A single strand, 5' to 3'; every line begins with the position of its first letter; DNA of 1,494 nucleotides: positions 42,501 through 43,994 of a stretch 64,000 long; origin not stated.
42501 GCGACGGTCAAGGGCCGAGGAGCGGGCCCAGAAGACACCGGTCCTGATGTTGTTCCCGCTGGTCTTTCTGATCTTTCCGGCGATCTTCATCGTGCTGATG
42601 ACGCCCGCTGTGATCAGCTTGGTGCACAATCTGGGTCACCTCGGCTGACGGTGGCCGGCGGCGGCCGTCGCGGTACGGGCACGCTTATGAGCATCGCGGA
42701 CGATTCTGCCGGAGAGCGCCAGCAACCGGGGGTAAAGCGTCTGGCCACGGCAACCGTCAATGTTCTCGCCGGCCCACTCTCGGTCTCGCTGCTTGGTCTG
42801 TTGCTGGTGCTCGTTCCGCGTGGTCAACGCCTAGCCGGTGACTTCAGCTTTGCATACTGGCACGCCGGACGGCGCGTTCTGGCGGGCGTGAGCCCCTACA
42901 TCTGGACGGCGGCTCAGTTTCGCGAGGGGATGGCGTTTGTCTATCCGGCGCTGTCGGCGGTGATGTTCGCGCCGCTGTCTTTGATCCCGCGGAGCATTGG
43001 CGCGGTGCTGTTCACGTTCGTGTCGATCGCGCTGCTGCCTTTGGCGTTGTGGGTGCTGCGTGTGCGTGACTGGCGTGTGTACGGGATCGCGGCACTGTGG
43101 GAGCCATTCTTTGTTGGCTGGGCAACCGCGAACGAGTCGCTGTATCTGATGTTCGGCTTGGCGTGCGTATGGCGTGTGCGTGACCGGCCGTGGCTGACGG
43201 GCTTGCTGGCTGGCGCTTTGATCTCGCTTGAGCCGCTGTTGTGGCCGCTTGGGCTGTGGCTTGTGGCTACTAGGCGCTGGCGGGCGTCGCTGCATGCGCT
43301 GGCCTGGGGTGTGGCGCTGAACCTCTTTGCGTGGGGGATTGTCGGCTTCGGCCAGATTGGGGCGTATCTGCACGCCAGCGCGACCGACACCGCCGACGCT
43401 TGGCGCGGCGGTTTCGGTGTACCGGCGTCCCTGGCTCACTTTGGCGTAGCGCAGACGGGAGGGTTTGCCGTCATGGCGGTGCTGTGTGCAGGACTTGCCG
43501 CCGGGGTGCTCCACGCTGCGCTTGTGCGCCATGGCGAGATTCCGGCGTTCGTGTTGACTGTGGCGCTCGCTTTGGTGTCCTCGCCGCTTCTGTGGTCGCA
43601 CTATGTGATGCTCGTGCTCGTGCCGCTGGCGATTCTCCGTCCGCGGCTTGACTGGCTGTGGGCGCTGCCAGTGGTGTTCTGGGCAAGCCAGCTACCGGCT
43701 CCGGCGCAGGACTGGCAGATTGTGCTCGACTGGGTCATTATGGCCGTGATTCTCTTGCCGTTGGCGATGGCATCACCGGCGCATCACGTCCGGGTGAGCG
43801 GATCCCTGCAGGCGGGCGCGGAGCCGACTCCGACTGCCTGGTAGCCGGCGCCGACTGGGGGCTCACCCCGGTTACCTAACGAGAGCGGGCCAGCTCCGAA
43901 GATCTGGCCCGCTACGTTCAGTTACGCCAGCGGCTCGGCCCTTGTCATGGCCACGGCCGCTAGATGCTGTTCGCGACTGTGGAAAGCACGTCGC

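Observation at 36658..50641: Tad/Flp pilus operon physically fused to an array of five GT87/DUF2029 (PimE-like) GT-C glycosyltransferase paralogs plus a large unknown membrane protein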

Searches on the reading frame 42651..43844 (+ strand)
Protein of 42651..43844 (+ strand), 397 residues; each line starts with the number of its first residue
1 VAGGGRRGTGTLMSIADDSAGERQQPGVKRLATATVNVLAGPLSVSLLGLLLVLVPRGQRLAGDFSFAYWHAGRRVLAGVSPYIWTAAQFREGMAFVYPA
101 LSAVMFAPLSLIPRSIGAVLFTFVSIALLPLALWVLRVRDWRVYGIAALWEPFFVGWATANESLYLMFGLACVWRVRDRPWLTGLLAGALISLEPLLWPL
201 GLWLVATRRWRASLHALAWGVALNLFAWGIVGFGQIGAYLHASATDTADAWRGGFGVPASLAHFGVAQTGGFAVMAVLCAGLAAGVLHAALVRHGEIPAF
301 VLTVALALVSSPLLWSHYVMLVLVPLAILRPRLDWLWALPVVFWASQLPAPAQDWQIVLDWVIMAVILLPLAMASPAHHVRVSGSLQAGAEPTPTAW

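Call 3: search_protein_families(library=pfam, proteins=[window:42651-43844:+], max_evalue=0.1)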
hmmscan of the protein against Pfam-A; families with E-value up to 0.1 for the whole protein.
window:42651-43844:+ (397 aa): 1 family
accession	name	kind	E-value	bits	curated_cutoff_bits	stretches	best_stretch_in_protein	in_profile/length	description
PF09594.16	GT87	-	7e-19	68.9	25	1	96-312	1-237/237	Glycosyltransferase family 87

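Call 10: find_homologous_proteins(query=window:42651-43844:+, max_evalue=0.00001)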
Query window:42651-43844:+ (397 aa): 155 proteins with E <= 0.00001 among 8000 candidates; the best 120 are listed.
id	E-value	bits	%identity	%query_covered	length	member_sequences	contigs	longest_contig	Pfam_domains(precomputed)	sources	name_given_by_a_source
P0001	3.4e-254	862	100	100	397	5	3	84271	PF09594.17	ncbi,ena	-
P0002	7.3e-158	544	73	88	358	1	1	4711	PF09594.17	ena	-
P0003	4.0e-144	499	70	88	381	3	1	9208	PF09594.17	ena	-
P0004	8.9e-138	478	65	89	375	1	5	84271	PF09594.17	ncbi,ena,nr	ncbi:MAG: glycosyltransferase family 87 protein [Actinomycetota bacterium]|nr:glycosyltransferase fa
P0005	2.4e-124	434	57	89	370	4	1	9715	PF09594.17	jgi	jgi:alpha-1,2-mannosyltransferase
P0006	1.3e-123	431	55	94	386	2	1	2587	PF09594.17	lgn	-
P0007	1.7e-122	428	60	85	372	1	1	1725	PF09594.17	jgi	jgi:hypothetical protein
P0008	9.7e-122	425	56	90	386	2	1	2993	PF09594.17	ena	-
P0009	3.4e-120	420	58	88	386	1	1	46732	PF09594.17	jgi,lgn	jgi:hypothetical protein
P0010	1.7e-119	418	58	88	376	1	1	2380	PF09594.17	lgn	-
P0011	7.9e-119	416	56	90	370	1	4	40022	PF09594.17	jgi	jgi:hypothetical protein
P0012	3.2e-118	414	57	88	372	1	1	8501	PF09594.17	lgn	-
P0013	8.7e-118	412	58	87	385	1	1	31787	PF09594.17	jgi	jgi:hypothetical protein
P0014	1.3e-117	412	54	91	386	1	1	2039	PF09594.17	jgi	jgi:alpha-1,2-mannosyltransferase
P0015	4.5e-117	410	56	88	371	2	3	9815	PF09594.17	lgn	-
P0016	4.8e-116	406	56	89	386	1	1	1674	PF09594.17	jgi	jgi:hypothetical protein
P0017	2.4e-115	404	55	91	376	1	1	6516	PF09594.17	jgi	jgi:alpha-1,2-mannosyltransferase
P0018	2.0e-114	401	54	94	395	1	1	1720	PF09594.17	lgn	-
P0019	6.6e-113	396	54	90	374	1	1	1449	PF09594.17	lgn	-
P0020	8.9e-113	396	54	89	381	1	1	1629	PF09594.17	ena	-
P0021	1.9e-112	395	56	86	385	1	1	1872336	PF09594.17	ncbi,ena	-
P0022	3.8e-112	394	54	90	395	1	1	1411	PF09594.17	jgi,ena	-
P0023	1.6e-107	378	54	90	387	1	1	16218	PF09594.17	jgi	jgi:alpha-1,2-mannosyltransferase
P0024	2.6e-107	378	58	78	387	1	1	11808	PF09594.17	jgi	jgi:Glycosyltransferase family 87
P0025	2.8e-107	378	58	78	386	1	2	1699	PF09594.17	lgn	-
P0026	1.2e-106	375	57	81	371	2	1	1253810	PF09594.17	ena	-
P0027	5.3e-106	373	56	85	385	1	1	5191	PF09594.17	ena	-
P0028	6.0e-106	373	51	90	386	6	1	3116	PF09594.17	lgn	-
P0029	9.3e-106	373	57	80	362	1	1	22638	PF09594.17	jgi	jgi:hypothetical protein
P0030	1.7e-105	372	53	89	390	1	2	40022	PF09594.17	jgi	jgi:alpha-1,2-mannosyltransferase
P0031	2.0e-105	371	55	82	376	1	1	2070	PF09594.17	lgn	-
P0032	5.4e-105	370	51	90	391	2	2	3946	PF09594.17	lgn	-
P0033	2.2e-104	368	52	87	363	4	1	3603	PF09594.17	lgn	-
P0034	4.2e-104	367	55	75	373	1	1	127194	PF09594.17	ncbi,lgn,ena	-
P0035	5.1e-104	367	58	77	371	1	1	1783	PF09594.17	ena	-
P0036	1.0e-103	366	55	83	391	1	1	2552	PF09594.17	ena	-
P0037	5.4e-103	363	56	81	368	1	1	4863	PF09594.17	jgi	jgi:hypothetical protein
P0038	7.0e-103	363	55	85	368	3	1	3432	PF09594.17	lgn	-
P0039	7.9e-103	363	55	84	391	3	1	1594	PF09594.17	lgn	-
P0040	1.7e-102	362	53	89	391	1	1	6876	PF09594.17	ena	-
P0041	1.7e-101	359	56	81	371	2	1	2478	PF09594.17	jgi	jgi:alpha-1,2-mannosyltransferase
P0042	2.0e-100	355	49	87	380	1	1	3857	PF09594.17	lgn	-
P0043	4.3e-100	354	55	81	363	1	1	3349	PF09594.17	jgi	jgi:hypothetical protein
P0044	4.7e-100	354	50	93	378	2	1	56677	PF09594.17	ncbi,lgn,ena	-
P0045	4.8e-99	350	51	86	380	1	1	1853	PF09594.17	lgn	-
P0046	1.2e-98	349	53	82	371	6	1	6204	PF09594.17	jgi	jgi:alpha-1,2-mannosyltransferase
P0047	1.8e-98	349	52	87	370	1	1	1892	PF09594.17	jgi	jgi:hypothetical protein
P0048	7.1e-98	347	48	93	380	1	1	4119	PF09594.17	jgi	jgi:hypothetical protein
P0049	9.8e-97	343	51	82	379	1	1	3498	PF09594.17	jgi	jgi:hypothetical protein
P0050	1.0e-96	343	52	79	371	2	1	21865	PF09594.17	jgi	jgi:hypothetical protein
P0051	4.6e-96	341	51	84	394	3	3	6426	PF09594.17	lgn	-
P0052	8.0e-96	340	59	66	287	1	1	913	PF09594.17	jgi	jgi:hypothetical protein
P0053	4.6e-95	337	47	93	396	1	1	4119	PF09594.17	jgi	jgi:hypothetical protein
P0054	8.7e-95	336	47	91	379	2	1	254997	PF09594.17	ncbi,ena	-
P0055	4.9e-91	324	51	78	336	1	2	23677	PF09594.17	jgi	jgi:alpha-1,2-mannosyltransferase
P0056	8.1e-91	323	45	94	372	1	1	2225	PF09594.17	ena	-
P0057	1.8e-90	322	49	78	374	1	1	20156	PF09594.17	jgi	jgi:hypothetical protein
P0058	1.4e-88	316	46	88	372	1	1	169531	PF09594.17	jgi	jgi:hypothetical protein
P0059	9.0e-88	313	47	84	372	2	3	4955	PF09594.17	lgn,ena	-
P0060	2.1e-87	312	48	78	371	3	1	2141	PF09594.17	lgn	-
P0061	2.3e-87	312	46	93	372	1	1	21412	PF09594.17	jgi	jgi:alpha-1,2-mannosyltransferase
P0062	5.8e-87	311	47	85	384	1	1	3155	PF09594.17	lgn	-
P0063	9.6e-87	310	50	78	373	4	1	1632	PF09594.17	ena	-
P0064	1.4e-86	309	44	89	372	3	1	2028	PF09594.17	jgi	jgi:alpha-1,2-mannosyltransferase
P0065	3.7e-86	308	47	79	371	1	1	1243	PF09594.17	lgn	-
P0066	3.9e-86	308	44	93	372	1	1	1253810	PF09594.17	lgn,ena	-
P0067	4.4e-86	308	48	79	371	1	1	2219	PF09594.17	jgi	jgi:alpha-1,2-mannosyltransferase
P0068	1.2e-84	303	48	78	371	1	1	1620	PF09594.17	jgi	jgi:hypothetical protein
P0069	1.4e-84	303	47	82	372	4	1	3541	PF09594.17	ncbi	-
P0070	1.8e-84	302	43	92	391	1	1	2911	PF09594.17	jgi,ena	-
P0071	4.3e-84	301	49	76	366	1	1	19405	PF09594.17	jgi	jgi:alpha-1,2-mannosyltransferase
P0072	4.6e-84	301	45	89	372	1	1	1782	PF09594.17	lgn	-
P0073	7.7e-84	300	48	79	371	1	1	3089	PF09594.17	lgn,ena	-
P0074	8.7e-84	300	46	90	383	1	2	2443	PF09594.17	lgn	-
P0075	9.6e-84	300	48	87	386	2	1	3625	PF09594.17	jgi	jgi:Glycosyltransferase family 87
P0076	9.6e-84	300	56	65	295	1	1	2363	PF09594.17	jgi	jgi:hypothetical protein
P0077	4.4e-83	298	44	91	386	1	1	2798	PF09594.17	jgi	jgi:alpha-1,2-mannosyltransferase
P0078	6.3e-83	297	50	78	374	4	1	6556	PF09594.17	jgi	jgi:alpha-1,2-mannosyltransferase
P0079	1.5e-82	296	44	91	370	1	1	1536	PF09594.17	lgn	-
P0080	2.1e-82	296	45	88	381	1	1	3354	PF09594.17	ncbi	ncbi:MAG TPA: glycosyltransferase family 87 protein [Chloroflexota bacterium]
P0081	2.4e-82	295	44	90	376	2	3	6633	PF09594.17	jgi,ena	jgi:alpha-1,2-mannosyltransferase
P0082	3.5e-82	295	46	84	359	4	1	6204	PF09594.17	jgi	jgi:hypothetical protein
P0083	5.2e-82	294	43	94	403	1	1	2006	PF09594.17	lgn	-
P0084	9.2e-82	294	47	80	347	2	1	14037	PF09594.17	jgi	jgi:hypothetical protein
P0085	9.4e-82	293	45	90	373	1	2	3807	PF09594.17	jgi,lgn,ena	-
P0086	1.6e-81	293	46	91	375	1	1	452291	PF09594.17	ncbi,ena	-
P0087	1.6e-81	293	46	85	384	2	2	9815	PF09594.17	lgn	-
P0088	3.3e-81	292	46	80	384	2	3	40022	PF09594.17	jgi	jgi:alpha-1,2-mannosyltransferase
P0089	3.6e-81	292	45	82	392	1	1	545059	PF09594.17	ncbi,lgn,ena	-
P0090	7.2e-81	291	46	84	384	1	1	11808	PF09594.17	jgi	jgi:alpha-1,2-mannosyltransferase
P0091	8.0e-81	290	48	80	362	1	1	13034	PF09594.17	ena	-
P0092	9.3e-81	290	44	89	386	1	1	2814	PF09594.17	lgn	-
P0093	1.8e-80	289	49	77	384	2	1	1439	PF09594.17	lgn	-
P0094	1.9e-80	289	43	96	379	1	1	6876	PF09594.17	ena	-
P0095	3.5e-80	288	44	88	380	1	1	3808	PF09594.17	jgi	jgi:hypothetical protein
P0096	9.4e-80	287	47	77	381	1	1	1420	PF09594.17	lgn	-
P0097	1.5e-79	286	42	91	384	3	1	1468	PF09594.17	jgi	jgi:alpha-1,2-mannosyltransferase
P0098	2.4e-79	286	45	84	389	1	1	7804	PF09594.17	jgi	jgi:alpha-1,2-mannosyltransferase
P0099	2.5e-79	286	45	93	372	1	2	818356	PF09594.17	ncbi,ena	-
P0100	3.2e-79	285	49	74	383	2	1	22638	PF09594.17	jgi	jgi:hypothetical protein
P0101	3.4e-79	285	44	89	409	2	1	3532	PF09594.17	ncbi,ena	-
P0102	5.7e-79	284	44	87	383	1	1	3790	PF09594.17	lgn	-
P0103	6.5e-79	284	43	88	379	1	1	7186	PF09594.17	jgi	jgi:alpha-1,2-mannosyltransferase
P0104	1.8e-78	283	42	91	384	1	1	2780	PF09594.17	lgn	-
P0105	4.3e-78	281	46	78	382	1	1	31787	PF09594.17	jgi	jgi:alpha-1,2-mannosyltransferase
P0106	7.0e-78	281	48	77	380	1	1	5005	PF09594.17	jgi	jgi:alpha-1,2-mannosyltransferase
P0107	1.1e-77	280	43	88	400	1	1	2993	PF09594.17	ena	-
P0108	3.3e-77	279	46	80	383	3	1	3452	PF09594.17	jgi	jgi:hypothetical protein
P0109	3.8e-77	278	45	78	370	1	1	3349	PF09594.17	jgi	jgi:hypothetical protein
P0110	2.4e-76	276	42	94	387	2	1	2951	PF09594.17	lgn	-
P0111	3.1e-76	275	44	81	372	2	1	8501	PF09594.17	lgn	-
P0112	3.5e-76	275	47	78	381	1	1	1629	PF09594.17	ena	-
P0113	3.6e-76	275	40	91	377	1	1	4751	PF09594.17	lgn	-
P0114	3.9e-76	275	45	78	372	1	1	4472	PF09594.17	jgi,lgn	jgi:hypothetical protein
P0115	7.8e-76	274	44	86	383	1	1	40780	PF09594.17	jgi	jgi:hypothetical protein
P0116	8.3e-76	274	43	93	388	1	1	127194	PF09594.17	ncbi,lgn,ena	-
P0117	1.0e-75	274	44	87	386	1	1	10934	PF09594.17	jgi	jgi:hypothetical protein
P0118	1.4e-75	273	45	83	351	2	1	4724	PF09594.17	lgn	-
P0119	2.1e-75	273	43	87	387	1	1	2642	PF09594.17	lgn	-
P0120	4.2e-75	272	42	87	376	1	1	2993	PF09594.17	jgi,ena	-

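Call 12: find_encoding_contigs(protein=P0021, flank=10000, max_places=2)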
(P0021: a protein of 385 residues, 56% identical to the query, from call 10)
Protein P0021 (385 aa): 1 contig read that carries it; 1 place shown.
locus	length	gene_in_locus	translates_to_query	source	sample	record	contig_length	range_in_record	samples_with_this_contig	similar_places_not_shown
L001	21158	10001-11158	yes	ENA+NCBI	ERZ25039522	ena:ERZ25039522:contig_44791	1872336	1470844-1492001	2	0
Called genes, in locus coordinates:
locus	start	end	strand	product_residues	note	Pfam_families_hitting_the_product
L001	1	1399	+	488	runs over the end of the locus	PF01336:tRNA_anti-codon, PF00152:tRNA-synt_2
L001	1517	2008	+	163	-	PF07811:TadE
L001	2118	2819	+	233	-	PF16976:RcpC (weak)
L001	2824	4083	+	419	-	PF09140:MipZ (faint), PF10609:ParA, PF13614:AAA_31, PF01656:CbiA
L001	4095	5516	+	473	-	PF00437:T2SSE, PF27713:UCP018868 (faint)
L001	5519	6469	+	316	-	PF00482:T2SSF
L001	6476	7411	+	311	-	PF00482:T2SSF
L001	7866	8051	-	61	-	PF04964:Flp_Fap (weak)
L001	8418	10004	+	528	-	-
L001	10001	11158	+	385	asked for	PF09594:GT87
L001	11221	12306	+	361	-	PF09594:GT87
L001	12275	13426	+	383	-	PF09594:GT87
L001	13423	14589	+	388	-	PF09594:GT87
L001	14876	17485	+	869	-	PF02861:Clp_N, PF00004:AAA, PF13191:AAA_16, PF23569:NBD_SMAX1, PF17871:AAA_lid_9, PF00004:AAA, PF07724:AAA_2, PF07728:AAA_5, +12 more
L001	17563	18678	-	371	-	PF04188:Mannosyl_trans2 (weak)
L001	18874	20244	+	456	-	PF18073:Zn_ribbon_LapB, PF13481:AAA_25, PF03796:DnaB_C, PF06745:ATPase, PF23442:DUF7125, PF06745:ATPase (weak)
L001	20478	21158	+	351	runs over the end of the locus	PF02457:DAC, PF10635:DisA-linker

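Call 13: find_encoding_contigs(protein=P0026, flank=10000, max_places=2)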
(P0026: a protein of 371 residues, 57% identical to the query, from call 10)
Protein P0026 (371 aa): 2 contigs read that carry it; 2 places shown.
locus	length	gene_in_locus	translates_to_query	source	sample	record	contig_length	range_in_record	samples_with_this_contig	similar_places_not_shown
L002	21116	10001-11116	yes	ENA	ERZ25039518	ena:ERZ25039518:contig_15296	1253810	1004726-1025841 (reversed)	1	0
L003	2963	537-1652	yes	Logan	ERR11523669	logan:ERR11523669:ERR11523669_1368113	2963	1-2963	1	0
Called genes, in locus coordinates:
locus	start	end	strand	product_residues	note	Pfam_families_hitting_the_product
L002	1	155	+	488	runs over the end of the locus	PF01336:tRNA_anti-codon, PF00152:tRNA-synt_2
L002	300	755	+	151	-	PF07811:TadE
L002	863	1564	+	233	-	PF16976:RcpC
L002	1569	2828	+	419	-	PF00142:Fer4_NifH (weak), PF09140:MipZ (faint), PF10609:ParA, PF13614:AAA_31, PF01656:CbiA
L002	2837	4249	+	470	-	PF00437:T2SSE, PF27713:UCP018868 (weak)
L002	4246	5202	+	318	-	PF00482:T2SSF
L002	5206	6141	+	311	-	PF00482:T2SSF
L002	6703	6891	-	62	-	PF04964:Flp_Fap (weak)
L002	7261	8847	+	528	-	-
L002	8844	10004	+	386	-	PF09594:GT87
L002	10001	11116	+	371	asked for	PF09594:GT87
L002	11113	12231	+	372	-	PF09594:GT87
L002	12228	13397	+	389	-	PF09594:GT87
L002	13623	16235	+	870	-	PF02861:Clp_N, PF00004:AAA, PF13191:AAA_16, PF23569:NBD_SMAX1, PF17871:AAA_lid_9, PF00004:AAA, PF07724:AAA_2, PF07728:AAA_5, +12 more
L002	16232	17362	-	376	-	PF01757:Acyl_transf_3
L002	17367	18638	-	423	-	PF04188:Mannosyl_trans2, PF26314:MptA_B_family (weak), PF13231:PMT_2 (weak)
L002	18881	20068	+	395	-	PF03796:DnaB_C, PF13481:AAA_25, PF23442:DUF7125, PF06745:ATPase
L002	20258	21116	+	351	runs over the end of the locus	PF02457:DAC, PF10635:DisA-linker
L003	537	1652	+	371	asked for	PF09594:GT87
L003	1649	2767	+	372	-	PF09594:GT87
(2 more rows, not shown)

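Call 14: find_encoding_contigs(protein=P0054, flank=10000, max_places=2)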
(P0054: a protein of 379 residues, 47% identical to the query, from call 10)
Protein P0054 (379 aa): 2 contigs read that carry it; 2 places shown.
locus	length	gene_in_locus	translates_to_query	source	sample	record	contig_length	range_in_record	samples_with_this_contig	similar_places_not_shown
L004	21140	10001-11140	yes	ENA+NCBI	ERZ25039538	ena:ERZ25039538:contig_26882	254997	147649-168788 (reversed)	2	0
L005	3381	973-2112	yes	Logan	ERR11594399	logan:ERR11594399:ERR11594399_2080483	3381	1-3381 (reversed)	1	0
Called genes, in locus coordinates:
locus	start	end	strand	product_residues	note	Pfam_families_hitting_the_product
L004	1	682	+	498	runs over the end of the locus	PF01336:tRNA_anti-codon, PF00152:tRNA-synt_2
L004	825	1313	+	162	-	PF07811:TadE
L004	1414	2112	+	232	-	PF16976:RcpC (faint)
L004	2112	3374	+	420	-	PF09140:MipZ (faint), PF10609:ParA (weak), PF13614:AAA_31, PF01656:CbiA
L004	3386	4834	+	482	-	PF00437:T2SSE, PF27713:UCP018868 (weak)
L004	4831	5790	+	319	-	PF00482:T2SSF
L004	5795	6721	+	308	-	PF00482:T2SSF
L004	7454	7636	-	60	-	PF04964:Flp_Fap (weak)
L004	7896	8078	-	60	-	PF04964:Flp_Fap (weak)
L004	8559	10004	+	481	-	-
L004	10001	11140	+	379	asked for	PF09594:GT87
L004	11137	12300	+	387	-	PF09594:GT87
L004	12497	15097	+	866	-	PF02861:Clp_N, PF00004:AAA, PF13191:AAA_16, PF23569:NBD_SMAX1, PF17871:AAA_lid_9, PF00004:AAA, PF07724:AAA_2, PF07728:AAA_5, +12 more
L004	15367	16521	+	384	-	PF03796:DnaB_C (weak), PF06745:ATPase, PF13191:AAA_16 (faint), PF13481:AAA_25, PF23442:DUF7125, PF13401:AAA_22 (faint), PF06745:ATPase (weak)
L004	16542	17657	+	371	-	PF02457:DAC, PF10635:DisA-linker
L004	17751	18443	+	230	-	-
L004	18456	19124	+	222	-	PF01128:IspD, PF12804:NTP_transf_3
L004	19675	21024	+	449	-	PF01406:tRNA-synt_1e, PF09334:tRNA-synt_1g (faint), PF09190:DALR_2 (weak), PF23493:CysS_C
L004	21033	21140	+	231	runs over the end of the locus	PF08032:SpoU_sub_bind, PF00588:SpoU_methylase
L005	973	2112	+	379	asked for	PF09594:GT87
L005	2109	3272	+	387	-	PF09594:GT87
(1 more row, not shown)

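Call 16: find_encoding_contigs(protein=P0099, flank=10000, max_places=1)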
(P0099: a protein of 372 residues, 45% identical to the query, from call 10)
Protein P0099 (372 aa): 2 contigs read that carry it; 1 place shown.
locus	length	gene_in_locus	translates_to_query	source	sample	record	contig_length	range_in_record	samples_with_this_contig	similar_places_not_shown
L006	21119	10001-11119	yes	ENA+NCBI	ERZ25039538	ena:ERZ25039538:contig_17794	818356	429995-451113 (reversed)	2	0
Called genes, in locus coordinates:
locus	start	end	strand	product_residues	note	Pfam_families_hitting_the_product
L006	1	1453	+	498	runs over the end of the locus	PF01336:tRNA_anti-codon, PF00152:tRNA-synt_2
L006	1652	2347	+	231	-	PF16976:RcpC (weak)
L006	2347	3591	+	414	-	PF10609:ParA (weak), PF13614:AAA_31, PF00142:Fer4_NifH (weak), PF01656:CbiA, PF02374:ArsA_ATPase (faint), PF09140:MipZ (faint)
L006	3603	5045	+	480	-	PF00437:T2SSE, PF27713:UCP018868 (weak)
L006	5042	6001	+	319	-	PF00482:T2SSF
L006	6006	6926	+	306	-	PF00482:T2SSF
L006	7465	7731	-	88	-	-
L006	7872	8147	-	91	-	PF04964:Flp_Fap (weak)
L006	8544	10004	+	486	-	-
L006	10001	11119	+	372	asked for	PF09594:GT87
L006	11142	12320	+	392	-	PF09594:GT87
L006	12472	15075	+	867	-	PF02861:Clp_N, PF00004:AAA, PF13191:AAA_16, PF23569:NBD_SMAX1, PF17871:AAA_lid_9, PF00004:AAA, PF07724:AAA_2, PF07728:AAA_5, +12 more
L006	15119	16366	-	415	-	PF13231:PMT_2 (weak)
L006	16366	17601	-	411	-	-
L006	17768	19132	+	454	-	PF18073:Zn_ribbon_LapB, PF13481:AAA_25, PF03796:DnaB_C (weak), PF06745:ATPase, PF23442:DUF7125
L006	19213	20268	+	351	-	PF02457:DAC, PF10635:DisA-linker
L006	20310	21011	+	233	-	PF02559:CarD_TRCF_RID, PF21095:CarD_C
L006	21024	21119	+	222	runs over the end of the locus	PF01128:IspD, PF12804:NTP_transf_3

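Call 17: find_encoding_contigs(protein=P0089, flank=10000, max_places=1)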
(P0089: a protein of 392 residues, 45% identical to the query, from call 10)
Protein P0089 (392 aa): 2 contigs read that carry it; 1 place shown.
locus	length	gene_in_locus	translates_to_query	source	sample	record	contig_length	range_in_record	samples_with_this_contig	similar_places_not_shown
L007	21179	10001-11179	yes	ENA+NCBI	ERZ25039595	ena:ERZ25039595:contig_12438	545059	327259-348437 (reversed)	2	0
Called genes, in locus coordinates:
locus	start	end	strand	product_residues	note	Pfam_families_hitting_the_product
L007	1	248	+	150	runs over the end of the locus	PF07811:TadE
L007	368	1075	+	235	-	PF16976:RcpC (weak)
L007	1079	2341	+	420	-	PF00142:Fer4_NifH (weak), PF09140:MipZ (faint), PF10609:ParA, PF13614:AAA_31, PF01656:CbiA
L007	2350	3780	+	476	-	PF00437:T2SSE, PF27713:UCP018868 (weak)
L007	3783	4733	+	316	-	PF00482:T2SSF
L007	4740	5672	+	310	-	PF00482:T2SSF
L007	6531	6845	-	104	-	PF04964:Flp_Fap (weak)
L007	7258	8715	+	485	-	-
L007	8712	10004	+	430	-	-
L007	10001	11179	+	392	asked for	PF09594:GT87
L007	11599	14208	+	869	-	PF02861:Clp_N, PF00004:AAA, PF13191:AAA_16, PF23569:NBD_SMAX1, PF17871:AAA_lid_9, PF00004:AAA, PF07724:AAA_2, PF07728:AAA_5, +12 more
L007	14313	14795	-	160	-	-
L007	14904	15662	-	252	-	-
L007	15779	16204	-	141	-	-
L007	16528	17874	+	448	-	PF18073:Zn_ribbon_LapB, PF13481:AAA_25, PF03796:DnaB_C, PF06745:ATPase, PF23442:DUF7125, PF06745:ATPase (weak)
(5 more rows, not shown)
